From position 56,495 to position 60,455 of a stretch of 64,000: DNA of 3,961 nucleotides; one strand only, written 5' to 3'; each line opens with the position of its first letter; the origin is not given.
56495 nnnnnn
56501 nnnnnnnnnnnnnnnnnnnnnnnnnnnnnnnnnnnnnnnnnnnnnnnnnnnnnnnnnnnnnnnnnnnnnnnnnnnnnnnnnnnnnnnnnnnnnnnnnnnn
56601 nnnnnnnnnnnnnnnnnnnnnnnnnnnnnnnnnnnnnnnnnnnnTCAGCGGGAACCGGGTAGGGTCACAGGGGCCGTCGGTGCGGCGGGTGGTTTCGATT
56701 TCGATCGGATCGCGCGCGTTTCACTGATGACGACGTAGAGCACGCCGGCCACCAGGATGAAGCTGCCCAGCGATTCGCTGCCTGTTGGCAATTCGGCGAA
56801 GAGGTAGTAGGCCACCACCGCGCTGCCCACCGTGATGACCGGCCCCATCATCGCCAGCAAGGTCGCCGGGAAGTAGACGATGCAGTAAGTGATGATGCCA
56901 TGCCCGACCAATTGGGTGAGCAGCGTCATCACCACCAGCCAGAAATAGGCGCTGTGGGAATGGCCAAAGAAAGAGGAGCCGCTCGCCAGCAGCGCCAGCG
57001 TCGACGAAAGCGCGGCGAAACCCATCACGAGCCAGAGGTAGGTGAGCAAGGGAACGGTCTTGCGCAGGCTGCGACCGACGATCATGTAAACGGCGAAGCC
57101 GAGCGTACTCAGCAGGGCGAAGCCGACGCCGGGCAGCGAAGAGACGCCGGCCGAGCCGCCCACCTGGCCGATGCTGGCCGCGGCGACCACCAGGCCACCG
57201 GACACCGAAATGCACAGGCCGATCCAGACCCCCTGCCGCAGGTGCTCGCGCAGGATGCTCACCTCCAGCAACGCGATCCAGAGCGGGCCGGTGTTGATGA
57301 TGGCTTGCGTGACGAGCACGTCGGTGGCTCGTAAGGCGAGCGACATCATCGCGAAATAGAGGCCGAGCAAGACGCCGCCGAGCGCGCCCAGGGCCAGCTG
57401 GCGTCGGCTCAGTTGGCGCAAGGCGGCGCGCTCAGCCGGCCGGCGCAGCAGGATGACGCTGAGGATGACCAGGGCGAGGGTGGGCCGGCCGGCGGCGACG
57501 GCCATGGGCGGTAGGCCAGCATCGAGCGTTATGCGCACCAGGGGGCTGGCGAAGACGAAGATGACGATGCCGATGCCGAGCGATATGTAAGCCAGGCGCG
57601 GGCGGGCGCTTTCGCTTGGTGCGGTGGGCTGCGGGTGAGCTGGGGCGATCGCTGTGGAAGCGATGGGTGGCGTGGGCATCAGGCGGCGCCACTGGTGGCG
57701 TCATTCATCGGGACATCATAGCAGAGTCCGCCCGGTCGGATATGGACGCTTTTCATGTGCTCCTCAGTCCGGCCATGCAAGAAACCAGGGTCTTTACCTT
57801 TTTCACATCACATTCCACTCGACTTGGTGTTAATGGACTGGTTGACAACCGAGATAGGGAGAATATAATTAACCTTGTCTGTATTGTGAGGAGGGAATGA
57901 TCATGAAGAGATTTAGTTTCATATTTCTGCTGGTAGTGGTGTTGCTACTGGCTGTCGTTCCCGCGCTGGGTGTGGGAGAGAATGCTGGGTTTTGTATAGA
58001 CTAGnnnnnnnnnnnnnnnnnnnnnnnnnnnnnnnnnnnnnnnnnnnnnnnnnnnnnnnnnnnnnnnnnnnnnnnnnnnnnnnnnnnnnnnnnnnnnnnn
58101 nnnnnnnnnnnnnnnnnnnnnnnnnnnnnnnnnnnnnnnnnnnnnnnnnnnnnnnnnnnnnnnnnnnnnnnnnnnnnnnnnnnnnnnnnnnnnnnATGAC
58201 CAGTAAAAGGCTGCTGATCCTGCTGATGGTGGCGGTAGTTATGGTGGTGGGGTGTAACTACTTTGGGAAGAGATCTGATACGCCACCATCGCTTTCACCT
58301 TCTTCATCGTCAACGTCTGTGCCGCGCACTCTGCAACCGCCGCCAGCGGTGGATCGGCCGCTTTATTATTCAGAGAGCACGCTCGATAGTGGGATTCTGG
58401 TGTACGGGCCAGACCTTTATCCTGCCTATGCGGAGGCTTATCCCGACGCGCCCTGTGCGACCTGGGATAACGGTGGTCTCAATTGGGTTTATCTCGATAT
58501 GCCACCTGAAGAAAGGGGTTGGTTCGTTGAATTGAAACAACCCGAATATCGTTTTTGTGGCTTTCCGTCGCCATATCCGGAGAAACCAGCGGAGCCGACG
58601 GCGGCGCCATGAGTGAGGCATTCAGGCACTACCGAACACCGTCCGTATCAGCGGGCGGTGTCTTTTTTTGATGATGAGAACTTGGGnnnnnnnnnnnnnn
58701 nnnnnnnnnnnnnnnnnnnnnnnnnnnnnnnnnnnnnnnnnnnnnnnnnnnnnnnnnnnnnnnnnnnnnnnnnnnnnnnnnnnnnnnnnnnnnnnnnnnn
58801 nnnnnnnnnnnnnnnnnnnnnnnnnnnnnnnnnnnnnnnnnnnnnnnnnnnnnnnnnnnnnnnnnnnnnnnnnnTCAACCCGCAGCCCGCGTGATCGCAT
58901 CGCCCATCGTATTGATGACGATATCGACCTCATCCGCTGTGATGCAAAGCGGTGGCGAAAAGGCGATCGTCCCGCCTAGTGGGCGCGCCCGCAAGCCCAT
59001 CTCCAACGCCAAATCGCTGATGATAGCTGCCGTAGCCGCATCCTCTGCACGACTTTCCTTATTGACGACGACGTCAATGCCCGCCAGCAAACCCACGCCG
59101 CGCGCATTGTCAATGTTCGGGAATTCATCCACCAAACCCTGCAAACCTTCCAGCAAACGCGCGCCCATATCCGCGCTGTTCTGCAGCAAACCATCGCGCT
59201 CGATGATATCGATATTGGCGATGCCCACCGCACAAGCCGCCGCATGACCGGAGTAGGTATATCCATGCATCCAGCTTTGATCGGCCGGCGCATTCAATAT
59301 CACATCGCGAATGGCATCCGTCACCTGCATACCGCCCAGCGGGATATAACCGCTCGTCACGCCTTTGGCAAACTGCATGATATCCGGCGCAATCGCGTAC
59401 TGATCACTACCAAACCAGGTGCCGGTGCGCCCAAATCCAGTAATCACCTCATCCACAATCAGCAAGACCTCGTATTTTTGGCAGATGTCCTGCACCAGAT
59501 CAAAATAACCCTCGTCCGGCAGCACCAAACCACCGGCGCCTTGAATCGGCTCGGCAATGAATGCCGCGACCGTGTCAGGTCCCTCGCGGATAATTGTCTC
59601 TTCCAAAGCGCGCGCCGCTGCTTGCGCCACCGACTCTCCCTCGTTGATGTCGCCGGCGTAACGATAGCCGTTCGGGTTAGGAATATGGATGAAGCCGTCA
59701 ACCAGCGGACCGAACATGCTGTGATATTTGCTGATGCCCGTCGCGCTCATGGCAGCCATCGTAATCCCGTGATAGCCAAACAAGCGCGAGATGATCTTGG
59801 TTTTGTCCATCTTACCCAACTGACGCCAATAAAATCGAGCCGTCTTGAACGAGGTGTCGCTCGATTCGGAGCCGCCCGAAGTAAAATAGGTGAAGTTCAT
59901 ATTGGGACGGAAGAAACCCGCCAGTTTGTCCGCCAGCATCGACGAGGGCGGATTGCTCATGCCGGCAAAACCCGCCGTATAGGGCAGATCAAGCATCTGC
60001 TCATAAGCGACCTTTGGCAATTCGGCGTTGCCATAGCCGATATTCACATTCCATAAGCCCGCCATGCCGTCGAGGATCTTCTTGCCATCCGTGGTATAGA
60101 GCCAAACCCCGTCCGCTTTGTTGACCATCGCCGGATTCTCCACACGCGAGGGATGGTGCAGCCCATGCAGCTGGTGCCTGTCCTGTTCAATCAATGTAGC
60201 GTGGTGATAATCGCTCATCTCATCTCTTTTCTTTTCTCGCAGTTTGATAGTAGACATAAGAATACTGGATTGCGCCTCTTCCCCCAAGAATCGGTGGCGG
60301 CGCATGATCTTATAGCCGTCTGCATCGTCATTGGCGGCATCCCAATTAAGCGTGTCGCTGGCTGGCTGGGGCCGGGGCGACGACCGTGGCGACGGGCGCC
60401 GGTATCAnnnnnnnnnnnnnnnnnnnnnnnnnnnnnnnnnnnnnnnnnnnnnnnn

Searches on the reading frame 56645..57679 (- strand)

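Call 63: search_protein_families(library=pfam, proteins=[window:56645-57679:-], max_evalue=0.001)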
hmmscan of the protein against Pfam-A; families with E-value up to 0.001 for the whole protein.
window:56645-57679:- (344 aa): 1 family
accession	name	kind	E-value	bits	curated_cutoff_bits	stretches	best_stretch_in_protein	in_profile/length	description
PF00892.27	EamA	-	8.8e-17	62.1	28.2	2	32-165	5-133/135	EamA-like transporter family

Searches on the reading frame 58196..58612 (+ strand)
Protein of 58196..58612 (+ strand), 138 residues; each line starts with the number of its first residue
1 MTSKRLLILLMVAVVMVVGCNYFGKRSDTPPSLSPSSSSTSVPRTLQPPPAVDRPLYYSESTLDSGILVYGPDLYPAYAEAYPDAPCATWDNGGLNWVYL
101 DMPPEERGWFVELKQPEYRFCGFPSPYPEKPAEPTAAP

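Call 8: search_protein_families(library=pfam, proteins=[window:58196-58612:+], max_evalue=1)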
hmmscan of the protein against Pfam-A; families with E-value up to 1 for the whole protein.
window:58196-58612:+ (138 aa): 0 families

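Call 9: search_protein_families(library=ncbifam, proteins=[window:58196-58612:+], max_evalue=1)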
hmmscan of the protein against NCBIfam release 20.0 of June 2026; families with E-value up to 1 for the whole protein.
window:58196-58612:+ (138 aa): 1 family
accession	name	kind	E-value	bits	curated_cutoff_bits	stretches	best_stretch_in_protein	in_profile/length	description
NF007319.0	PRK09810.1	equivalog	0.26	11.3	86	1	4-21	3-20/41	lipoprotein antitoxin entericidin A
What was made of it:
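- On Entericidin-type lipoprotein toxin/antitoxin: Only the signal peptide of partB aligns, at E 0.26 and 11 bits against a cut-off of 86 (call 9).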

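Call 98: search_protein_families(library=phrogs, proteins=[window:58196-58612:+], max_evalue=0.01)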
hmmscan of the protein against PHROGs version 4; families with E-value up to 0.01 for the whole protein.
window:58196-58612:+ (138 aa): 0 families

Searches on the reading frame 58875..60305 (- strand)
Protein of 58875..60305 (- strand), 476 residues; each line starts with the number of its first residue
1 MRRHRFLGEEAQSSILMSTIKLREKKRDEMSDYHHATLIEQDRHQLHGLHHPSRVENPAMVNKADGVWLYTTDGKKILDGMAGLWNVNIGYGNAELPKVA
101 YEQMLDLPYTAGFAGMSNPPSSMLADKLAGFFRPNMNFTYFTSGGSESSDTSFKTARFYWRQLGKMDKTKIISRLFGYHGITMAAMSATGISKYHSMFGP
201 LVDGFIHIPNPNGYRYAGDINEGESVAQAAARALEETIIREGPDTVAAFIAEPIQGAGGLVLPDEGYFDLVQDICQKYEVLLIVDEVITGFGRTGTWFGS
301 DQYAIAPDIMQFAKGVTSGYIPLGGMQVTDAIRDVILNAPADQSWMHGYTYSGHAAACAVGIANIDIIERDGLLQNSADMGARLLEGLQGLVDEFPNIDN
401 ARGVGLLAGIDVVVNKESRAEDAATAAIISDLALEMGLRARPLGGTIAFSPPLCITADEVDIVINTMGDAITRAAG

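Call 63: search_protein_families(library=pfam, proteins=[window:58875-60305:-], max_evalue=0.001)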
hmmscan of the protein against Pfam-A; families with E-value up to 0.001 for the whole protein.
window:58875-60305:- (476 aa): 1 family
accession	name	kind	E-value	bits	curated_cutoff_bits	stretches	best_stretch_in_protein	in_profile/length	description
PF00202.27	Aminotran_3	-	6.5e-90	302.1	30.5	1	58-471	10-403/403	Aminotransferase class-III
